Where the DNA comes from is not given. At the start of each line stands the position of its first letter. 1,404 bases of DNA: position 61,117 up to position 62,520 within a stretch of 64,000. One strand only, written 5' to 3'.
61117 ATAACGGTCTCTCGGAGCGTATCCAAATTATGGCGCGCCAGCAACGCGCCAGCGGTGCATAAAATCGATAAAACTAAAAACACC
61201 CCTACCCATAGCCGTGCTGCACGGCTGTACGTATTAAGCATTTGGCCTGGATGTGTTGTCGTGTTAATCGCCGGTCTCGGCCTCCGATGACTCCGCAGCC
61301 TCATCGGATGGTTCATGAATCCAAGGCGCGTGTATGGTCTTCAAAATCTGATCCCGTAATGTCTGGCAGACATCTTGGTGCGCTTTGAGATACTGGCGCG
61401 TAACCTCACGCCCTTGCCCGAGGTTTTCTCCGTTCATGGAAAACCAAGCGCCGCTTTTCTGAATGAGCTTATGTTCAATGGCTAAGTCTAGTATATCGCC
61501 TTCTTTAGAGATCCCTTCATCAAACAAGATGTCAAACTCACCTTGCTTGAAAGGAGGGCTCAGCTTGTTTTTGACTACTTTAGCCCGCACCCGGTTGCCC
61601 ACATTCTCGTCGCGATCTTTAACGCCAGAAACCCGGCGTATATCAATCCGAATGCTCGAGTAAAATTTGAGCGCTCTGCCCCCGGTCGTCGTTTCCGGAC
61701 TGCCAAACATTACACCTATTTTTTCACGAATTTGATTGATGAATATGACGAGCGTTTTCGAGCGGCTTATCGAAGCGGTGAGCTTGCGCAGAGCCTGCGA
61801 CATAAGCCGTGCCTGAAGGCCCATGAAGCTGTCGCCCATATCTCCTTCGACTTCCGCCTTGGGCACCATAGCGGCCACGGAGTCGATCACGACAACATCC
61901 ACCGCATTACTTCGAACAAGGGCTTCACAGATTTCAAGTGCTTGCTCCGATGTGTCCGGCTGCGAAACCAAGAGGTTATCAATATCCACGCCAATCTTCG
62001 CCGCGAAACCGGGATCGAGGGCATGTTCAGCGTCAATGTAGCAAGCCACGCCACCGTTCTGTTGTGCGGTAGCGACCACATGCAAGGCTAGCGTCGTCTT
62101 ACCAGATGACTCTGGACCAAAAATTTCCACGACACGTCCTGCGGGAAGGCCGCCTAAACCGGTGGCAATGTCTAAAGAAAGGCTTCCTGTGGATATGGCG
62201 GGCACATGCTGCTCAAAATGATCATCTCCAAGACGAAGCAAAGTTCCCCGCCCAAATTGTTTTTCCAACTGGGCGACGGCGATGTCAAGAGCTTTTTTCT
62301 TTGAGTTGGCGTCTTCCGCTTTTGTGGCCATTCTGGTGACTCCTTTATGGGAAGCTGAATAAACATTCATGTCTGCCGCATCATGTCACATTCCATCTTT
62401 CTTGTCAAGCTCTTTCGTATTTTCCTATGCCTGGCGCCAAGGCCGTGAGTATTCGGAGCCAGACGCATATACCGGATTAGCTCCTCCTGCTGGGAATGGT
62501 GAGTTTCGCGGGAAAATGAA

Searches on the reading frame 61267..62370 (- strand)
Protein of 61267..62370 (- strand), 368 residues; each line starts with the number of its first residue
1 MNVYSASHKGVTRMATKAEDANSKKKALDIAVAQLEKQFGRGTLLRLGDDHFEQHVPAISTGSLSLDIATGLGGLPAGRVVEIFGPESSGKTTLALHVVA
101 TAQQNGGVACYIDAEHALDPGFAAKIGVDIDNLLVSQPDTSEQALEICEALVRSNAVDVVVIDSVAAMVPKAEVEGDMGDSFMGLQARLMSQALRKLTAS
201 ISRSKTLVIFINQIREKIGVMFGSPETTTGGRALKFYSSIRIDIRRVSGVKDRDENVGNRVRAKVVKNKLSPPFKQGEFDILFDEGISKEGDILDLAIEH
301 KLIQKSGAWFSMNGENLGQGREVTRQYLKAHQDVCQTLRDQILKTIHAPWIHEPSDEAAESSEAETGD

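Call 72: search_protein_families(library=pfam, proteins=[window:61267-62370:-], max_evalue=0.00001)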
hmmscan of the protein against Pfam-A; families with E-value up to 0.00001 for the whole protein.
window:61267-62370:- (368 aa): 4 families
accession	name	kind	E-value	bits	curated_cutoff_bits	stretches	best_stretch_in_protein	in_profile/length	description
PF00154.27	RecA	-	5.8e-133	442.7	27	1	26-288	1-262/262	recA bacterial DNA recombination protein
PF21096.2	RecA_C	-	1.3e-21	76.9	27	1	291-346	1-56/57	RecA C-terminal domain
PF08423.17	Rad51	-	1.1e-09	38.3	22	1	56-250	5-215/244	Rad51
PF06745.19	ATPase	-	6.3e-06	26.2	26.6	0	61-216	3-166/231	KaiC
